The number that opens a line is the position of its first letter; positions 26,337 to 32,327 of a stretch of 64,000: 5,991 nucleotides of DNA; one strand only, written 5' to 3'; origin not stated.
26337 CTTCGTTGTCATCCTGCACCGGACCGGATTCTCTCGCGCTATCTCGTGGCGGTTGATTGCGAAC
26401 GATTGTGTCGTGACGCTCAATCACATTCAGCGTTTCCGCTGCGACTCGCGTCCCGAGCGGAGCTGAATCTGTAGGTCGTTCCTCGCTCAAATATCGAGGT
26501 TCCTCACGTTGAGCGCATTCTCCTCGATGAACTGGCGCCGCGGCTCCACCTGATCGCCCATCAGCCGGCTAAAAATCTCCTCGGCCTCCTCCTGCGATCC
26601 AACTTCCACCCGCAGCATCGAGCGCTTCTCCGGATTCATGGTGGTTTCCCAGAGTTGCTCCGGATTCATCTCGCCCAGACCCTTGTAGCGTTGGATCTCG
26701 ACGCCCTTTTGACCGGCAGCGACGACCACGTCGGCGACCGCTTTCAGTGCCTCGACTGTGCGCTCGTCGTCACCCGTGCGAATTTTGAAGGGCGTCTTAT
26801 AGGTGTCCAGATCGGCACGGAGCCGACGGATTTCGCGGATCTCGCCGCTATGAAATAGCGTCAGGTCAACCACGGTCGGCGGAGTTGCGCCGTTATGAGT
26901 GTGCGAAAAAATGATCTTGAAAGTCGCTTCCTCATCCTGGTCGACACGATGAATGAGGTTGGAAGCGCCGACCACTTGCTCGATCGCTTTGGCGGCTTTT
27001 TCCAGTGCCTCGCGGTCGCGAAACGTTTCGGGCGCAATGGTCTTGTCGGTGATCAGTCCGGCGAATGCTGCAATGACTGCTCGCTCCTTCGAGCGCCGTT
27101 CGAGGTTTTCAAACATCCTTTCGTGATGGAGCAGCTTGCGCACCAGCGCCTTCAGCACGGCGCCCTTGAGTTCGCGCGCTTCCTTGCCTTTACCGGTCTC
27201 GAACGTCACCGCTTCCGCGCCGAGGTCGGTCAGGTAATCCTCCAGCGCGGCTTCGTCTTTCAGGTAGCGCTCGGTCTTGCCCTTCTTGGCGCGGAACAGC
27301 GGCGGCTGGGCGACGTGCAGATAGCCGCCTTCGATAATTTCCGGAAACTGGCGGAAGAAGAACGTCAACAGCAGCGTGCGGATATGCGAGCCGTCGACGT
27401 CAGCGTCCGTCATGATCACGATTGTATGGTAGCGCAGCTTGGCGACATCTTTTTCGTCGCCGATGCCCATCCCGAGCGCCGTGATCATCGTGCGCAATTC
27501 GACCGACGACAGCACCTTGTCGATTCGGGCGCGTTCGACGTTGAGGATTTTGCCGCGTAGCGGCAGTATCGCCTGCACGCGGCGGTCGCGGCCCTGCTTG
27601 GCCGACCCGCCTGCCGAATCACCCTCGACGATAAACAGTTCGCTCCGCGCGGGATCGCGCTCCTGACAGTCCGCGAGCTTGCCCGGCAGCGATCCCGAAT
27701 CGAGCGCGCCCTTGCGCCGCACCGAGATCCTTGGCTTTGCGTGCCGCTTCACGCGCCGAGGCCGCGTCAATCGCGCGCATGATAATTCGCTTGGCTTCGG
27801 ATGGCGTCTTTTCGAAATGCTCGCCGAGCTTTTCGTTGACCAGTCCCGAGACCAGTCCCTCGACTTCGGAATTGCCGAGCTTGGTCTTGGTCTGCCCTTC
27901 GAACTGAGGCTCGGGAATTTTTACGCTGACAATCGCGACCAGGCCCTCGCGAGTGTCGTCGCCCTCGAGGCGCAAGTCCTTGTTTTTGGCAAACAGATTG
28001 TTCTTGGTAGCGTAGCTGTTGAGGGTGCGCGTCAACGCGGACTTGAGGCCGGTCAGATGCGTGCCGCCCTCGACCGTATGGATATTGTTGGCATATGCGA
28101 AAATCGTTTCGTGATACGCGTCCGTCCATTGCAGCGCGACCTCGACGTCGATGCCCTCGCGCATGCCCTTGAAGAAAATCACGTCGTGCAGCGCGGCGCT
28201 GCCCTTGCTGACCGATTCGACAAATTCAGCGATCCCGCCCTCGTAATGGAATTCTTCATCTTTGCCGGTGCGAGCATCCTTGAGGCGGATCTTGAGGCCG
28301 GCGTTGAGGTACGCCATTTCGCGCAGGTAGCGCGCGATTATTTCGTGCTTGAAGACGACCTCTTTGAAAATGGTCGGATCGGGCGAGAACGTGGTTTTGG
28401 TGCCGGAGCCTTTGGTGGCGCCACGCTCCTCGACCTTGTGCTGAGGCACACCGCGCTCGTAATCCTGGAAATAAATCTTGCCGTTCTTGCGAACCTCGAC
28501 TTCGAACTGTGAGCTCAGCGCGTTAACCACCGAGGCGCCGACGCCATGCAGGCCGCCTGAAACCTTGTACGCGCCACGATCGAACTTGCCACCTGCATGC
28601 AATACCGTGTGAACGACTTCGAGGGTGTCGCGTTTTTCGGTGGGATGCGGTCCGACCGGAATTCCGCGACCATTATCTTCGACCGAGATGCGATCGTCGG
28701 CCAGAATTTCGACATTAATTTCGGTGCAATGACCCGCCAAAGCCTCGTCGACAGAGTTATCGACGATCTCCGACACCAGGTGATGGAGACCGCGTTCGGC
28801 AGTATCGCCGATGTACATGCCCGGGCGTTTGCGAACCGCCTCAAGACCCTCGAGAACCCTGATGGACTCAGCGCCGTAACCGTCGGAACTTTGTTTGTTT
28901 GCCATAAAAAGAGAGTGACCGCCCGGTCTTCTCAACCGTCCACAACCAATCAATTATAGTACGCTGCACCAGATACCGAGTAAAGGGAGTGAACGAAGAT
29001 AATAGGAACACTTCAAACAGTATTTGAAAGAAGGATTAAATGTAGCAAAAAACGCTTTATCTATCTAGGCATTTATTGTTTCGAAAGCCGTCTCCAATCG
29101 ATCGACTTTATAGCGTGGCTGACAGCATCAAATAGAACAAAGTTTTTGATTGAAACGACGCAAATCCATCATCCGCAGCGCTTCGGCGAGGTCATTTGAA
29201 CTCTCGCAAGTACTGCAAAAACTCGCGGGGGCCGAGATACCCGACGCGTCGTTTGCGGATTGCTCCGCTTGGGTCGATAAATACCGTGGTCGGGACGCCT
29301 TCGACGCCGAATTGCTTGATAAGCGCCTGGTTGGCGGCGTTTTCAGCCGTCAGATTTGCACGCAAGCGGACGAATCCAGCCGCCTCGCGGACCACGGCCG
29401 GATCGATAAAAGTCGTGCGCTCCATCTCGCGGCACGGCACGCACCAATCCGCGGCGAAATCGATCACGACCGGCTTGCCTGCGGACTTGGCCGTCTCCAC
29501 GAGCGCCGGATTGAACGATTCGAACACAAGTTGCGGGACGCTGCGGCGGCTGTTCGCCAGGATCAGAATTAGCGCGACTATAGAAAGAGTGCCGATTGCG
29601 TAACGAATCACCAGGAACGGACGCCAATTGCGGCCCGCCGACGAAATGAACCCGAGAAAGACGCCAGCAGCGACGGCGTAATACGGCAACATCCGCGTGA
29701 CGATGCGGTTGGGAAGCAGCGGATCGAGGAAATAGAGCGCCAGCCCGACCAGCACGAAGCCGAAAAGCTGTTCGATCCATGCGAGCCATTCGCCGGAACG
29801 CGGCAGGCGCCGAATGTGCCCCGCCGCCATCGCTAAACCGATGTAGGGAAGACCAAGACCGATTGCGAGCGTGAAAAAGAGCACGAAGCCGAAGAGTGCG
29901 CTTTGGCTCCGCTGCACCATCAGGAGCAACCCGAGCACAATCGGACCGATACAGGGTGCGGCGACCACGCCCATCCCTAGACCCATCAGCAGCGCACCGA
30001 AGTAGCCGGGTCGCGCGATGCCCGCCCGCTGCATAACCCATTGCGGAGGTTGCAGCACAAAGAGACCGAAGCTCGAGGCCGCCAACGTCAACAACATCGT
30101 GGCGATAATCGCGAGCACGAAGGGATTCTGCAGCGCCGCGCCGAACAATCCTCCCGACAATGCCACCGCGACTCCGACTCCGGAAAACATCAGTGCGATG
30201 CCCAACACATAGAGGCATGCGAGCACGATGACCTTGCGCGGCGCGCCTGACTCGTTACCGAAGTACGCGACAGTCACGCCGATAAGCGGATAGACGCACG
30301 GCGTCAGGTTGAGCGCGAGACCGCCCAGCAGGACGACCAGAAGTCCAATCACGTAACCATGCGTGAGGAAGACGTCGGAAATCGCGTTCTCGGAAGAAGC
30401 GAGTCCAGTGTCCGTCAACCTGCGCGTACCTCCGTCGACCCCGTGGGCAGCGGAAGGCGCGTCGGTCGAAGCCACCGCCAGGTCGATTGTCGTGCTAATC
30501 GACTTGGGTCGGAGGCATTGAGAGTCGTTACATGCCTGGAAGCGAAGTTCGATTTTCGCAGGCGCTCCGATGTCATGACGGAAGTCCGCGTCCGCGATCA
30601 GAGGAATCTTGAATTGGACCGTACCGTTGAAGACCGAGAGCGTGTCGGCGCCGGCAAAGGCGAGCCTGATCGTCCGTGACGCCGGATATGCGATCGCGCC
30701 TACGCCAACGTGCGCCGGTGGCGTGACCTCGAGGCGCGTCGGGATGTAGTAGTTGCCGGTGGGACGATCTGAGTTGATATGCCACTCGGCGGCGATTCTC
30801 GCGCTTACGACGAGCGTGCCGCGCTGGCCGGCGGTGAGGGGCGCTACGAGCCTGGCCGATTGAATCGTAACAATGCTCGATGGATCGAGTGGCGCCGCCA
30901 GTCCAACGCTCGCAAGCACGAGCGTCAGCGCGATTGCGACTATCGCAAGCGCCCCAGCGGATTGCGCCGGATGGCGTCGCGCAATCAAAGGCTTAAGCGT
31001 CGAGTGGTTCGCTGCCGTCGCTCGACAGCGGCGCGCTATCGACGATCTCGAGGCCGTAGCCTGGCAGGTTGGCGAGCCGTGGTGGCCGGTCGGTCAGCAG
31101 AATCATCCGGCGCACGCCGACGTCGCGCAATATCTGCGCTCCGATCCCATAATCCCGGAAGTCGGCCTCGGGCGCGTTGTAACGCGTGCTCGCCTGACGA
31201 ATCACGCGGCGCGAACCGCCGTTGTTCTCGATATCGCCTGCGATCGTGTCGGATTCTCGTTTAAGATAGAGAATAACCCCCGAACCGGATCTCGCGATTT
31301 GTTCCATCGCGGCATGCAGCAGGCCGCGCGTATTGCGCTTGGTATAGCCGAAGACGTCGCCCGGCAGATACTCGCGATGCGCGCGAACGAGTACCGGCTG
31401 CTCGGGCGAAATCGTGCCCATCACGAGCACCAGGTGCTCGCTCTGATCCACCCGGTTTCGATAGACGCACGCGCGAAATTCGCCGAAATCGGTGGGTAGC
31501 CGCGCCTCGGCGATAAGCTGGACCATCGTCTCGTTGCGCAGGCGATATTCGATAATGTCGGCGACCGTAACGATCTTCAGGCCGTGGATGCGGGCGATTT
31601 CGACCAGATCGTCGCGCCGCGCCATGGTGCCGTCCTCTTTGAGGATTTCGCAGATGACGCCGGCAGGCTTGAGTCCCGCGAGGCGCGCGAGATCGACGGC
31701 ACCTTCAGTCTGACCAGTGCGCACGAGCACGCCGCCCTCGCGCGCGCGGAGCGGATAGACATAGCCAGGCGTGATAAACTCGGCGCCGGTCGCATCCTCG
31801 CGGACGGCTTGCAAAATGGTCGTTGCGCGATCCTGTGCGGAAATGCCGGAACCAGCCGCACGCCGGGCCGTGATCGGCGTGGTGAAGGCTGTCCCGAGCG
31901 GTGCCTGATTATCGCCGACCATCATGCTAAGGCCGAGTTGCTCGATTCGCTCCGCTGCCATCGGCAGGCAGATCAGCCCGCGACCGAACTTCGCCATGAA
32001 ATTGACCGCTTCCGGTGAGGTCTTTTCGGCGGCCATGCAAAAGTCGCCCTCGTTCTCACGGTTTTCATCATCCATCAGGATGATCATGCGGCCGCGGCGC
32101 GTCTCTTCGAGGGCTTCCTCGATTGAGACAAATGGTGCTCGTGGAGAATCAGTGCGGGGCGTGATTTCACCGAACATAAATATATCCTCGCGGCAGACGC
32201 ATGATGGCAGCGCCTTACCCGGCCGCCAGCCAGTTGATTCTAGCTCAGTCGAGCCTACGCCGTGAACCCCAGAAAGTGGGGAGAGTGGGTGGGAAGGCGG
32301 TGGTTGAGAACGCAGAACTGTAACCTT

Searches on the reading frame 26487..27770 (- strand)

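Call 58: search_protein_families(library=pfam, proteins=[window:26487-27770:-], max_evalue=0.00001)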
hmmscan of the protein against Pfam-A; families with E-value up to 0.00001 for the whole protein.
window:26487-27770:- (427 aa): 4 families
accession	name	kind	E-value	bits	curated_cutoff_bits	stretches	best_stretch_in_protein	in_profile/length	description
PF00986.26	DNA_gyraseB_C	-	9.6e-32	109.4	29.8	1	355-416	2-63/63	DNA gyrase B subunit, carboxyl terminus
PF01751.28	Toprim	-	1.8e-17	63.7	23.1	1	44-151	1-91/96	Toprim domain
PF21249.2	GyrB_hook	-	2.5e-08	33.8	23.7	1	157-182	1-26/29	GyrB, hook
PF18053.6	GyrB_insert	-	6.3e-08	33.1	26.1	1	196-347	7-161/167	DNA gyrase B subunit insert domain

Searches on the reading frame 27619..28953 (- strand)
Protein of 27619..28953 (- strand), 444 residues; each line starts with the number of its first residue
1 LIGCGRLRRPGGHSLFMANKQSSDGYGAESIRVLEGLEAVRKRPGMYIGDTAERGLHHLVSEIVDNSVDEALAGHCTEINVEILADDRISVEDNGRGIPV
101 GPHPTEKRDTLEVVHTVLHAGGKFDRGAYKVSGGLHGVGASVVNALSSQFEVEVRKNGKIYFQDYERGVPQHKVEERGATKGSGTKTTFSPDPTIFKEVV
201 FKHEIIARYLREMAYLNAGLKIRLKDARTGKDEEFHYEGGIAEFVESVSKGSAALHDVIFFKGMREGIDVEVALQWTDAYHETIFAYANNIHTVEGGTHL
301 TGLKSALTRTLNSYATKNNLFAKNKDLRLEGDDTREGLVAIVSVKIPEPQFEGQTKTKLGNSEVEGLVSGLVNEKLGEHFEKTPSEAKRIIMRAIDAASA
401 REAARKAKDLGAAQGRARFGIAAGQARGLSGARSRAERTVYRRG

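Call 58: search_protein_families(library=pfam, proteins=[window:27619-28953:-], max_evalue=0.00001)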
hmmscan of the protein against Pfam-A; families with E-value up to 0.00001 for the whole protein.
window:27619-28953:- (444 aa): 2 families
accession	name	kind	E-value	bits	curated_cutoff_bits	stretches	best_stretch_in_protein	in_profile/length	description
PF00204.31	DNA_gyraseB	-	6.9e-59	198.6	27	1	240-409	1-172/173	DNA gyrase B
PF02518.31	HATPase_c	-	2e-17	64.1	26.4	1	53-192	3-108/111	Histidine kinase-, DNA gyrase B-, and HSP90-like ATPase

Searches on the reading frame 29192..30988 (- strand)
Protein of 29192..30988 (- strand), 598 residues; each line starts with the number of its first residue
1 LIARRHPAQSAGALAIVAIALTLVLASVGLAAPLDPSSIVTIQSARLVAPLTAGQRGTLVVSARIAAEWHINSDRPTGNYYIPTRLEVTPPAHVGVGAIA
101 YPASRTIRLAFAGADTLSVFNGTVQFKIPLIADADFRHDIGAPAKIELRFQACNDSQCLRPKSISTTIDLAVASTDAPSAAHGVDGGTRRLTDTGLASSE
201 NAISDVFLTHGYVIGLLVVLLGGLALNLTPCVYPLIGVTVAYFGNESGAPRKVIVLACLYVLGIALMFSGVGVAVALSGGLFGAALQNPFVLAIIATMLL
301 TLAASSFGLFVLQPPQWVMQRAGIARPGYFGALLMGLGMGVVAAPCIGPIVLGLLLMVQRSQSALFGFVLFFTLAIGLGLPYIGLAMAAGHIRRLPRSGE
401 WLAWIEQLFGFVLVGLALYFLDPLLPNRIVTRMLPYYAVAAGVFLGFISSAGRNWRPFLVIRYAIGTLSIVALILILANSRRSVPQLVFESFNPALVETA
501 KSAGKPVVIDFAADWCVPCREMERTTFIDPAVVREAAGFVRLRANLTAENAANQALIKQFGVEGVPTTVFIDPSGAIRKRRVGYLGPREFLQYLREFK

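Call 12: search_protein_families(library=pfam, proteins=[window:29192-30988:-])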
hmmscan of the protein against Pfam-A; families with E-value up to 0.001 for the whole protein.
window:29192-30988:- (598 aa): 7 families
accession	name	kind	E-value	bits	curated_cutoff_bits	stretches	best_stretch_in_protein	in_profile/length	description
PF02683.22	DsbD_TM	-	7.9e-37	127.1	27.1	1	216-424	5-218/219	Cytochrome C biogenesis protein transmembrane domain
PF13098.12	Thioredoxin_2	-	7.4e-14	52.4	27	1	500-594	1-104/104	Thioredoxin-like domain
PF13899.12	Thioredoxin_7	-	1.7e-12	47.8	27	1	496-573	9-83/83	Thioredoxin-like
PF11412.14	DsbD_N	-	6.8e-11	42.7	25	1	53-165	16-114/119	Thiol:disulfide interchange protein DsbD, N-terminal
PF00085.26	Thioredoxin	-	2.2e-07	31.3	23.5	1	501-580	15-87/103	Thioredoxin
PF12811.12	BaxI_1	-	9.4e-05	22.5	26.2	1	408-477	56-122/233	Bax inhibitor 1 like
PF13905.12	Thioredoxin_8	-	0.00056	20.6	27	0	546-577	63-94/94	Thioredoxin-like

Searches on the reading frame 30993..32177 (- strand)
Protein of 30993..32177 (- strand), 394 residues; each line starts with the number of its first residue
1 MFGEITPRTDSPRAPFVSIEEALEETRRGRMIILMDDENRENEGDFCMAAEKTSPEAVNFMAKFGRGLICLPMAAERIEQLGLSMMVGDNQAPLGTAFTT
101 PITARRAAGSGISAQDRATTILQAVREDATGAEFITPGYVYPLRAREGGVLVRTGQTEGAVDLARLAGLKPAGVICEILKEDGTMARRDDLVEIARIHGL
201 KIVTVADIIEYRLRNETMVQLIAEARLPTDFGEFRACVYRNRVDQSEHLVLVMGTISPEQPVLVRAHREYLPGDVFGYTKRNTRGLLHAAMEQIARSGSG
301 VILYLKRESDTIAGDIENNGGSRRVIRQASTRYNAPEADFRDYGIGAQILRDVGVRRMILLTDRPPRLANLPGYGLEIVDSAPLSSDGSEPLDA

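Call 12: search_protein_families(library=pfam, proteins=[window:30993-32177:-])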
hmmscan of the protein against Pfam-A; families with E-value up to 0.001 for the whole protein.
window:30993-32177:- (394 aa): 2 families
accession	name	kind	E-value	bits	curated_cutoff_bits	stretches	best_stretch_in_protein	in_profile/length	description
PF00926.24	DHBP_synthase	-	1.6e-76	256.5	26.4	1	20-211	1-191/191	3,4-dihydroxy-2-butanone 4-phosphate synthase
PF00925.25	GTP_cyclohydro2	-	9.5e-42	142.8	23.3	1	223-382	4-164/165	GTP cyclohydrolase II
